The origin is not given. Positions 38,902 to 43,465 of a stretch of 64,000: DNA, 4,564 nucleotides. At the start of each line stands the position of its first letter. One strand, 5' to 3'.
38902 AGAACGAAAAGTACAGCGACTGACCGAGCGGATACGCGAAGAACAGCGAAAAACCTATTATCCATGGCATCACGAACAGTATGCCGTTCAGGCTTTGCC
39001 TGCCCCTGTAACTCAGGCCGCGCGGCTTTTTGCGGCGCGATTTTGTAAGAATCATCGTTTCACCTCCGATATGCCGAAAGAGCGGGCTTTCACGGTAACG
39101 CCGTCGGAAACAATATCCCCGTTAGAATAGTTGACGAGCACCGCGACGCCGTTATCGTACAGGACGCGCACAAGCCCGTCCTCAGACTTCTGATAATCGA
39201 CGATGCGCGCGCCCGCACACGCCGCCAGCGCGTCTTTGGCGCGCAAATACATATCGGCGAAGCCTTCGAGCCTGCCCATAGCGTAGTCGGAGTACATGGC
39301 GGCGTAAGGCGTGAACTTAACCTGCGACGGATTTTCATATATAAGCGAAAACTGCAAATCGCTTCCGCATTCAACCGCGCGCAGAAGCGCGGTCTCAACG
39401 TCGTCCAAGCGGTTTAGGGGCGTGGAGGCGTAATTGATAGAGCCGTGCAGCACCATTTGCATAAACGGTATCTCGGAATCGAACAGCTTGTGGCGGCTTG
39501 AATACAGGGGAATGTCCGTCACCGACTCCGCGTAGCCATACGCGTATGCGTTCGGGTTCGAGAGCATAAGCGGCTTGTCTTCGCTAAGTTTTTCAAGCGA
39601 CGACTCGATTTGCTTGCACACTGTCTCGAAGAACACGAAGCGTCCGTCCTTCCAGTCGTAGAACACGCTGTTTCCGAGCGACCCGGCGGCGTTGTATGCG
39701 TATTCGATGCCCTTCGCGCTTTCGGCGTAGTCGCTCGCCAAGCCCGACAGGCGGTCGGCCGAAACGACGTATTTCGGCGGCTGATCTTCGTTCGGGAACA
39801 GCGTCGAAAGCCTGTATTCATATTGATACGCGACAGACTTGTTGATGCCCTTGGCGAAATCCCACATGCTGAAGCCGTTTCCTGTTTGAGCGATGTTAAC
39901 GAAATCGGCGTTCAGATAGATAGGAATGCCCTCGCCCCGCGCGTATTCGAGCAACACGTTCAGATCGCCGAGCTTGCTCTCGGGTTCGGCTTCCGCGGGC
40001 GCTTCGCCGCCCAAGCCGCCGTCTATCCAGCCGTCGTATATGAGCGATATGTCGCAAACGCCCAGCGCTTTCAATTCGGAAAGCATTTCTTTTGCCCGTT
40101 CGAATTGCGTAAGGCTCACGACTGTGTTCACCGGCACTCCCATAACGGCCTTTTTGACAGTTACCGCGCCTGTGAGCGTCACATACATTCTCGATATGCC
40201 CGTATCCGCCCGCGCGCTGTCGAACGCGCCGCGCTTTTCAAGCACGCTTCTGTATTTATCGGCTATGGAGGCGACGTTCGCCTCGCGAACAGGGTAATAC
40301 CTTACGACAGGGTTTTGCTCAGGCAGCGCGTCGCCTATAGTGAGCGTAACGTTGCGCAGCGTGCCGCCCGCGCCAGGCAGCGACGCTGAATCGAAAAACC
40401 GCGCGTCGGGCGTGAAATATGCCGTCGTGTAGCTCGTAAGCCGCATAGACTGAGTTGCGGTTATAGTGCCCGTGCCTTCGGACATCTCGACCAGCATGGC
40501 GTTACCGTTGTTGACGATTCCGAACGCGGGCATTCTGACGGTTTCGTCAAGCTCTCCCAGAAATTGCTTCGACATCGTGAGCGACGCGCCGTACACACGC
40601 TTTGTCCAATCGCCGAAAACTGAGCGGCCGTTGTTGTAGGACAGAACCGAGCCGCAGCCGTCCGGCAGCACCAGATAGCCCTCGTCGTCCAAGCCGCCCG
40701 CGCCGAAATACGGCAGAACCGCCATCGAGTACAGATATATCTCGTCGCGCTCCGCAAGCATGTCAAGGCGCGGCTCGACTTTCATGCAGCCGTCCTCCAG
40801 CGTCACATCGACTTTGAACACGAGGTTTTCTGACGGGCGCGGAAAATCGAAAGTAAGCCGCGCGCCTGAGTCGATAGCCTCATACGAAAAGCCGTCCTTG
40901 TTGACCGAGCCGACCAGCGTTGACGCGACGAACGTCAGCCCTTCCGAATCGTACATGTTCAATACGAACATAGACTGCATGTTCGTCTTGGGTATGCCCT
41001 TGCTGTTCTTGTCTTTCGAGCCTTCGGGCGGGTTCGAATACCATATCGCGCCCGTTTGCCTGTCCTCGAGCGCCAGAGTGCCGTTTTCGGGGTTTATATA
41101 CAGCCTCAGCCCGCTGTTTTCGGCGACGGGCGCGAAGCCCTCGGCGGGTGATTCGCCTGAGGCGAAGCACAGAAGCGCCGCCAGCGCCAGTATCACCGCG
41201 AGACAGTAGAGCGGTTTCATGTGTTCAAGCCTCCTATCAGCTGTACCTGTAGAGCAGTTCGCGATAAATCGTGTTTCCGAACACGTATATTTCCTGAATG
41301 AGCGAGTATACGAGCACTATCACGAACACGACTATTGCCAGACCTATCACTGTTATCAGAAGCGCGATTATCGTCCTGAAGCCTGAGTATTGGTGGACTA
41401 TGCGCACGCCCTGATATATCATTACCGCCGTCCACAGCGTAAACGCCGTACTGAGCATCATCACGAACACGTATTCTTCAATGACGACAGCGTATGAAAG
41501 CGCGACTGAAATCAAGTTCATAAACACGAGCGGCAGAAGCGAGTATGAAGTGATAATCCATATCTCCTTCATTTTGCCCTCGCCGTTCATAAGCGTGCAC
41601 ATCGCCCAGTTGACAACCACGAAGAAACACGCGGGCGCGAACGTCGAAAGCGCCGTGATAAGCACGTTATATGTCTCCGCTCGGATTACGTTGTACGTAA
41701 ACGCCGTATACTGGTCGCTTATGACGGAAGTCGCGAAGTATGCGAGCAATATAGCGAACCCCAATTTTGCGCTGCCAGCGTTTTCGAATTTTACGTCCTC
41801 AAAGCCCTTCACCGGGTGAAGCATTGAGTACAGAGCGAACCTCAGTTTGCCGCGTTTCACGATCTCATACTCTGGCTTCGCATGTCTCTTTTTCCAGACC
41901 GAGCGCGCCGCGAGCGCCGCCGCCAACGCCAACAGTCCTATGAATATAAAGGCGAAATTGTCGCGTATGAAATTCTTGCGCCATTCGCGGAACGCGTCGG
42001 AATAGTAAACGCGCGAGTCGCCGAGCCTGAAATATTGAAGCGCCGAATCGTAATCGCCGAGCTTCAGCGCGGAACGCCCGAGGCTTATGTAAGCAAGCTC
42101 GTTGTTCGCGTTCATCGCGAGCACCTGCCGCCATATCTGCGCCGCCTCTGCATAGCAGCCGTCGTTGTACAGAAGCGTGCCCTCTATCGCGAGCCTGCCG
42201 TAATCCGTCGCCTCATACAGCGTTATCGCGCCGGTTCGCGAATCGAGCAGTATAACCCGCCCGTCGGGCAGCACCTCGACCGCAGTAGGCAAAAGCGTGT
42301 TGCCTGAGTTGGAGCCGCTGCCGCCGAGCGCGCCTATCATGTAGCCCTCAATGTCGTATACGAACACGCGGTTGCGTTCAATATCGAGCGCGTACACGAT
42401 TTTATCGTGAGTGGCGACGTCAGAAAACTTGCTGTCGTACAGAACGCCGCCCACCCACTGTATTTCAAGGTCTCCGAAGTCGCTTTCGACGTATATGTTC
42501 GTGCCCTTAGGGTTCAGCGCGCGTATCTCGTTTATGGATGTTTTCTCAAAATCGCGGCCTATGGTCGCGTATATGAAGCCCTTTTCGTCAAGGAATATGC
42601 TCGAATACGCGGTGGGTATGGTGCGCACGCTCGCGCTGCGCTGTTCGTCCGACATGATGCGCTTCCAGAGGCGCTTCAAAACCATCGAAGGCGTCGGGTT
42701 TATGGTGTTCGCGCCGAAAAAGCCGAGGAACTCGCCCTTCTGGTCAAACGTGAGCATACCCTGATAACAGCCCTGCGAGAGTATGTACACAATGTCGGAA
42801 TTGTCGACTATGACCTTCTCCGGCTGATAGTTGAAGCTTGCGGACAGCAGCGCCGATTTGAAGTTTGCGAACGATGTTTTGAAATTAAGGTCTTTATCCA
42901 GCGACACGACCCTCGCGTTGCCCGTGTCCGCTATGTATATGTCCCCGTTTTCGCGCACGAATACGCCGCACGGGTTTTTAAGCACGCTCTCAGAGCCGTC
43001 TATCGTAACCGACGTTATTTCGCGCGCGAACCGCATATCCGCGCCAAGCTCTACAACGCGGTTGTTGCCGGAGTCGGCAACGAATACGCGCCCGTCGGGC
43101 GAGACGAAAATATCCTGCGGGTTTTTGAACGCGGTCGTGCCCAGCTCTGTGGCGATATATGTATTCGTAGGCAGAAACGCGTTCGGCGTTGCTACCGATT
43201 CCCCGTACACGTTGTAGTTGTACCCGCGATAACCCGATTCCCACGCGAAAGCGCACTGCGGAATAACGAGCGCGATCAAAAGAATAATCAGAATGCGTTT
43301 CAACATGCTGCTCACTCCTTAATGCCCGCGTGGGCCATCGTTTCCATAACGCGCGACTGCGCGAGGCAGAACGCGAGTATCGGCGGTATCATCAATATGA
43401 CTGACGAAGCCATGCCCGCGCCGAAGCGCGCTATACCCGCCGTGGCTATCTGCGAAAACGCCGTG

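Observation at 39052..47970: Conserved-looking but uncharacterised module: giant CBM-CBM-SBP, two permeases, NHL-TPR-Yip1 membrane protein and a DUF5696-like secreted protein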

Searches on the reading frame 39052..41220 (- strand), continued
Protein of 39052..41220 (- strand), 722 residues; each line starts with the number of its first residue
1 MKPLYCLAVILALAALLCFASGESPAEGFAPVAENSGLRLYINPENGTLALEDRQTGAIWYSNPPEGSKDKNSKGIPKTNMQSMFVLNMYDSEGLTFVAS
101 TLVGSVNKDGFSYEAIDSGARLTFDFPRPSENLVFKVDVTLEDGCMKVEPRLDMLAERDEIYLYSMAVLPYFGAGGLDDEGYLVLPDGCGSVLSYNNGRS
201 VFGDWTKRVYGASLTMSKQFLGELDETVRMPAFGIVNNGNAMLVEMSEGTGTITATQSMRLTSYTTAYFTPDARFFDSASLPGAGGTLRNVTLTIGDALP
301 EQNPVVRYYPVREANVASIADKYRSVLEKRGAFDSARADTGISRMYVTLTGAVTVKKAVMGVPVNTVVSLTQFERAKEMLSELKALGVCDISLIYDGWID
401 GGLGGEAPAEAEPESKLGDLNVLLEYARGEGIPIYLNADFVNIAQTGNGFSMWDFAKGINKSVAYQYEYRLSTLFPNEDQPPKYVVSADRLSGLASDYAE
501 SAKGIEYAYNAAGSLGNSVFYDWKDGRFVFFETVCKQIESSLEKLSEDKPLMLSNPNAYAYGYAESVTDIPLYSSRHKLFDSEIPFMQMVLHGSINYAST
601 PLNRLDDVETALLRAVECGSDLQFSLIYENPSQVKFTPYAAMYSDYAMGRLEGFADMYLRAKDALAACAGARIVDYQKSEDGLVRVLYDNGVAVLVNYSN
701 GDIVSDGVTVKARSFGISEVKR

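Call 87: search_protein_representatives(alignment_id=A1)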
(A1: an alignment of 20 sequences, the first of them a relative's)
Query: 20 sequences, 738 profile positions. Proteins with E-value up to 0.001 (for the whole library): 7251; up to 1e-10: 5637; up to 1e-30: 4122. The best 150 are listed.
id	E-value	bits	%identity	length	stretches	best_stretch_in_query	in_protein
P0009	3.8e-255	865.0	-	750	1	2-735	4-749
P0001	1.5e-251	853.1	-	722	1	1-736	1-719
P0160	6.5e-251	851.0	-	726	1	1-737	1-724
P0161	9.2e-246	834.0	-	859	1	1-737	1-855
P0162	1.7e-245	833.2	-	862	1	1-736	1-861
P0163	7.4e-243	824.4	-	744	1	1-736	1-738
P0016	7.9e-243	824.3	-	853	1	4-735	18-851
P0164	3.5e-241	818.9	-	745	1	12-737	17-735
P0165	5.3e-236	801.7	-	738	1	35-736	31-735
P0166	8.7e-236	801.0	-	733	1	4-734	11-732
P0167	1.3e-234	797.2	-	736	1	8-737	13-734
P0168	1.9e-234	796.6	-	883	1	39-737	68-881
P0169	3.5e-234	795.7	-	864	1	1-737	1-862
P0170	6.7e-232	788.2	-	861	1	4-734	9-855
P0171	3.0e-230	782.7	-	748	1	6-736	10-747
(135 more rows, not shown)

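Call 91: search_protein_families(library=pfam, proteins=[L014:15881-17437:+, L024:17053-18609:+, L069:18718-20676:+, L036:14070-15530:+, L037:3-935:-, L036:1213-2133:+, L075:1519-2478:+, L006:13314-14315:+, L006:14380-15825:+], max_evalue=0.001)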
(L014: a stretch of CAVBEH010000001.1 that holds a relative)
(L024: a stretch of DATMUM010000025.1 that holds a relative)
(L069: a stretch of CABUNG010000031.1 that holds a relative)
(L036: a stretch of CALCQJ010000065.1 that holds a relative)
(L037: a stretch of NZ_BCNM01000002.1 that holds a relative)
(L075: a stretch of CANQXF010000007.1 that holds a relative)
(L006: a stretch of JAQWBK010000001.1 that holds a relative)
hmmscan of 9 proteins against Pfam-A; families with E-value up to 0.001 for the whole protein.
L014:15881-17437:+ (519 aa): 2 families
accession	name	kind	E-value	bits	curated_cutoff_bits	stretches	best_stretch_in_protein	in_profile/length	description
PF02156.21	Glyco_hydro_26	-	7.1e-72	242.8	20.2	1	201-514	1-311/311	Glycosyl hydrolase family 26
PF16990.11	CBM_35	-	9.1e-10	39.3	28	1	63-186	2-121/121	Carbohydrate binding module (family 35)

L024:17053-18609:+ (519 aa): 2 families
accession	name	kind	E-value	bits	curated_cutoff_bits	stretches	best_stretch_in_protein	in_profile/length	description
PF00251.26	Glyco_hydro_32N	-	2.3e-95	320.2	22.1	1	53-358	1-307/307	Glycosyl hydrolases family 32 N-terminal domain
PF08244.19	Glyco_hydro_32C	-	3.1e-29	102.5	21.9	1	361-513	1-157/158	Glycosyl hydrolases family 32 C terminal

L069:18718-20676:+ (653 aa): 1 family
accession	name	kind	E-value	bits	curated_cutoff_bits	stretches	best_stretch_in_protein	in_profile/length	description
PF16126.11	DUF4838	-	1.4e-40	139.9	26.6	1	236-576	7-324/325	Domain of unknown function (DUF4838)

L036:14070-15530:+ (487 aa): 0 families

L037:3-935:- (311 aa): 4 families
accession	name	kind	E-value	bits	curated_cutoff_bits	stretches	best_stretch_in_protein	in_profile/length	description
PF00532.27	Peripla_BP_1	-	1.1e-09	38.6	22.2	1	98-299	8-218/281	Periplasmic binding proteins and sugar binding domain of LacI family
PF13377.12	Peripla_BP_3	-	1.4e-09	38.7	26.5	1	197-300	3-112/167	Periplasmic binding protein-like domain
PF00356.27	LacI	-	2.4e-09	37.3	27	1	18-60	1-43/46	Bacterial regulatory proteins, lacI family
PF13407.12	Peripla_BP_4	-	1.3e-06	28.6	35.1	1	141-305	56-223/258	Periplasmic binding protein domain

L036:1213-2133:+ (307 aa): 3 families
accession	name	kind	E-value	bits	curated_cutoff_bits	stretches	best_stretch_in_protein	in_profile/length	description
PF12833.13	HTH_18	-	7.5e-20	71.5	33.6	1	213-290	1-79/80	Helix-turn-helix domain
PF00165.29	HTH_AraC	-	2.1e-16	60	26.6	2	260-289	13-41/42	Bacterial regulatory helix-turn-helix proteins, AraC family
PF02311.25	AraC_binding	-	2.4e-10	40.7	21.1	1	36-156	9-125/135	AraC-like ligand binding domain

L075:1519-2478:+ (320 aa): 5 families
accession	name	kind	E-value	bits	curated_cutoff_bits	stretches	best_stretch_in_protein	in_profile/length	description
PF00005.33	ABC_tran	-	9.8e-35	120.6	25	1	39-187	1-136/137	ABC transporter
PF13304.12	AAA_21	-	2.9e-08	34.6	27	0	143-222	221-302/304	AAA domain, putative AbiEii toxin, Type IV TA system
PF04014.23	MazE_antitoxin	-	9.6e-07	29.1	24.7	1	274-311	4-42/48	Antidote-toxin recognition MazE, bacterial antitoxin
PF02463.25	SMC_N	-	3.4e-06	27.1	40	1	51-234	26-213/220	RecF/RecN/SMC N terminal domain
PF08845.15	SymE_toxin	-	5.4e-06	26.8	29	1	274-310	17-53/54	Toxin SymE, type I toxin-antitoxin system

L006:13314-14315:+ (333 aa): 0 families

L006:14380-15825:+ (481 aa): 0 families

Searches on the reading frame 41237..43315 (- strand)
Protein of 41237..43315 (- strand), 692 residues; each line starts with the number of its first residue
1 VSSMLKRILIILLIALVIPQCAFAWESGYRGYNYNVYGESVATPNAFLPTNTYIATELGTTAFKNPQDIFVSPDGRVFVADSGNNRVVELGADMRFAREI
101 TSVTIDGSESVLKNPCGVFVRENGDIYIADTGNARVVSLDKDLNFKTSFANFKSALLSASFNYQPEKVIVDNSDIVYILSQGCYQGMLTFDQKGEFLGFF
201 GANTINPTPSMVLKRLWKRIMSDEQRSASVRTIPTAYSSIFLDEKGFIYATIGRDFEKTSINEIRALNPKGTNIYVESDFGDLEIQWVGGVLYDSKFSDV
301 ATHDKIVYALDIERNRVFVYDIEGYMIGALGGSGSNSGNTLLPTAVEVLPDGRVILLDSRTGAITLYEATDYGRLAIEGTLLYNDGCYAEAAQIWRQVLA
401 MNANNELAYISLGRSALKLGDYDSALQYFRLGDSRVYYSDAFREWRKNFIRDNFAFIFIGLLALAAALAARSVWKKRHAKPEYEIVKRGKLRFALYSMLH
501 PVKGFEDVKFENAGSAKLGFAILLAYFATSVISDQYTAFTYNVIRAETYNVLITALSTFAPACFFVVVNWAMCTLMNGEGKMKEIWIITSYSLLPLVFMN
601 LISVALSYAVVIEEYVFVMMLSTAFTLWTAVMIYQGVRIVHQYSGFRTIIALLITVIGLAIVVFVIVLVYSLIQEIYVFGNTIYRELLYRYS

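Call 4: search_protein_families(library=pfam, proteins=[window:41237-43315:-], max_evalue=0.01)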
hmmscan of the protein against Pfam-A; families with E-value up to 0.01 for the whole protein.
window:41237-43315:- (692 aa): 8 families
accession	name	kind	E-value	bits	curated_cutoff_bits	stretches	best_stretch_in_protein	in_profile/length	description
PF04893.22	Yip1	-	4.6e-17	62.9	28.6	1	497-666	3-172/173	Yip1 domain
PF01436.27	NHL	-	1.8e-11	43.9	20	1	63-88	1-26/28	NHL repeat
PF07719.23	TPR_2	-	6.8e-06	26.3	27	0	408-430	3-25/34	Tetratricopeptide repeat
PF13432.12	TPR_16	-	1.4e-05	25.8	32.7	1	379-430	4-55/65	Tetratricopeptide repeat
PF14559.12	TPR_19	-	0.00033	21.4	25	1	387-429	6-48/68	Tetratricopeptide repeat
PF00515.34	TPR_1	-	0.00049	20.3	27.8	0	408-430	3-25/34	Tetratricopeptide repeat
PF25021.1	TEN_NHL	-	0.00073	19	27.1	0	62-88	328-354/357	Teneurin NHL domain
PF13424.12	TPR_12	-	0.0035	17.9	30.1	1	387-430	25-69/77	Tetratricopeptide repeat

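Call 6: search_protein_families(library=ncbifam, proteins=[window:41237-43315:-], max_evalue=0.01)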
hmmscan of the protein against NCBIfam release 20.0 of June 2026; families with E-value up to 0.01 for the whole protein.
window:41237-43315:- (692 aa): 3 families
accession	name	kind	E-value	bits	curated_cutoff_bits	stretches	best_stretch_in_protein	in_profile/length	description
NF035926.1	scyF_NHL_VPEP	equivalog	1.9e-16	60.2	350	1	61-151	196-285/376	scytonemin biosynthesis PEP-CTERM protein ScyF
NF033206.1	ScyE_fam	subfamily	8.7e-06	25.5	80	0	112-181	7-91/333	ScyD/ScyE family protein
TIGR02552.1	LcrH_SycD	equivalog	0.0011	18.7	104.8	1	382-431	28-77/136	SycD/LcrH family type III secretion system chaperone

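Call 11: search_solved_structures(query=window:41237-43315:-, max_evalue=1)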
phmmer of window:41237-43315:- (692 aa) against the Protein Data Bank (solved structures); distinct sequences matched with E-value up to 1: 83 (the best 60 are shown).
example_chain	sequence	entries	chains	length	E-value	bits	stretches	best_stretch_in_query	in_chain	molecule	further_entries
3wwa_A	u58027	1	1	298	3.2e-31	111.5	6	56-147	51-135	Pizza7H protein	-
6rej_A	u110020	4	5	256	1.1e-29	106.4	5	55-147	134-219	Pizza6-SH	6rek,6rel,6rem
7zph_A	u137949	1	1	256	2.6e-27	98.6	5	56-147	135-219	Pizza6-TNK-RSH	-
6i3b_A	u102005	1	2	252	4.5e-27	97.8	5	55-147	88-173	cPizza6-AYW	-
7zcj_A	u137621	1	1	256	5.2e-27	97.6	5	56-147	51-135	Pizza6-TNH-TSH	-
6i37_A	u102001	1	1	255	5.4e-27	97.6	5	56-147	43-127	nv1Pizza6-AYW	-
6i38_A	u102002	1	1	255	6.4e-27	97.3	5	55-147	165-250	nv2Pizza6-AYW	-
6f0q_A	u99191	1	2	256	7.3e-27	97.1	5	55-147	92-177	Pizza6-AYW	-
6i39_A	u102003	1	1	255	4.5e-26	94.5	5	55-147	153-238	v31Pizza6-AYW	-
7zqg_A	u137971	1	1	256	1.3e-24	89.7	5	56-147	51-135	Pizza6-KSH-TSH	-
7zq2_A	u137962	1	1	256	1.6e-24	89.4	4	55-147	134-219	Pizza6-RSH-TSH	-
7zpw_A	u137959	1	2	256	3e-24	88.5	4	55-147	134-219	Pizza6-TSK-TSH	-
7zpz_A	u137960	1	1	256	4.9e-24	87.8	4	55-147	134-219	Pizza6-TSR-TSH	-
6f0t_A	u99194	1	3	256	1.9e-22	82.5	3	55-147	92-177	Pizza6-SFW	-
6ren_A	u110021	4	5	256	2.7e-22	82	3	55-147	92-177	3fPizza6-SH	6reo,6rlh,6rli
1rwi_B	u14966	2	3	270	8.2e-13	50.7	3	62-145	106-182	Serine/threonine-protein kinase pknD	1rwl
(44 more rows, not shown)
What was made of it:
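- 41237..43315 (-): D: signal peptide, NHL beta-propeller (aa ~45-370), TPR (aa 376-450), one TM (455-473), a basic cytoplasmic loop, then a Yip1 multi-TM domain (aa 497-692). The likelier start is ATG 43306. PDB 'Pizza' and PknD NHL propellers match at up to 3e-31 (call 11).
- On NHL-repeat six-bladed beta-propeller: Five to six matched stretches against designed 'Pizza6/7' propellers, at up to 3e-31 (call 11).
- The NHL propeller resembles the PknD extracellular sensor domain (1rwi, 8e-13, call 11).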

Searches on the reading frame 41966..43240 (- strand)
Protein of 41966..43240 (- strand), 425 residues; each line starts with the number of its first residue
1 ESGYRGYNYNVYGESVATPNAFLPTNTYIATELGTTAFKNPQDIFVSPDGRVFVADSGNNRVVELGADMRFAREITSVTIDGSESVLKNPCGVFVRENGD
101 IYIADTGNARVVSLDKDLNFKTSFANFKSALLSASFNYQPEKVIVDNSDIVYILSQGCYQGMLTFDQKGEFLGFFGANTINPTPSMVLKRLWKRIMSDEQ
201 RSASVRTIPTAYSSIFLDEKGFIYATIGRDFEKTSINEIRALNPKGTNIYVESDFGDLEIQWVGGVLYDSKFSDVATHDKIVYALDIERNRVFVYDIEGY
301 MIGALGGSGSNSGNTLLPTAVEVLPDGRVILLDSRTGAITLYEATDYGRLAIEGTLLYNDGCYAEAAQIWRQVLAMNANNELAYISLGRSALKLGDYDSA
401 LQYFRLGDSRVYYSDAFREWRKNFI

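Call 70: search_protein_families(library=pfam, proteins=[window:41966-43240:-], max_evalue=10)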
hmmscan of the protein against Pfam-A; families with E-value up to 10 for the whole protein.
window:41966-43240:- (425 aa): 19 families
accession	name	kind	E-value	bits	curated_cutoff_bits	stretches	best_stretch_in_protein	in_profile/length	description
PF01436.27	NHL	-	1.5e-12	47.3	20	2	38-63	1-26/28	NHL repeat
PF07719.23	TPR_2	-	2.1e-06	27.8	27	2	383-405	3-25/34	Tetratricopeptide repeat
PF13432.12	TPR_16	-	4.2e-06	27.5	32.7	1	354-405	4-55/65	Tetratricopeptide repeat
PF00515.34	TPR_1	-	0.00015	21.8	27.8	1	383-405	3-25/34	Tetratricopeptide repeat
PF25021.1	TEN_NHL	-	0.00017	21.2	27.1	2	37-63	328-354/357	Teneurin NHL domain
PF14559.12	TPR_19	-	0.00018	22.2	25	1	361-404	5-48/68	Tetratricopeptide repeat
PF13424.12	TPR_12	-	0.002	18.7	30.1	1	362-405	25-69/77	Tetratricopeptide repeat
PF08450.18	SGL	-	0.0053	16.8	26.3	1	28-152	74-198/246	SMP-30/Gluconolactonase/LRE-like region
PF13181.12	TPR_8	-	0.0089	16.6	25.7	1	383-405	3-25/34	Tetratricopeptide repeat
PF13374.12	TPR_10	-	0.011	16.2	27.5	1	383-405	4-26/42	Tetratricopeptide repeat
PF13431.12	TPR_17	-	0.013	16.2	24.4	1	371-402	3-34/34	Tetratricopeptide repeat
PF12895.13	ANAPC3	-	0.015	16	27.2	1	345-404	21-79/82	Anaphase-promoting complex, cyclosome, subunit 3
PF02393.21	US22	-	0.026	15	35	1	44-70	84-110/124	US22 like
PF13176.12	TPR_7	-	0.048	14.2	27.9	1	383-405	1-23/36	Tetratricopeptide repeat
PF23914.1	TPR_CcmH_CycH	-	0.092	13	42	1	363-405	103-145/158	Cytochrome c-type biogenesis protein H TPR domain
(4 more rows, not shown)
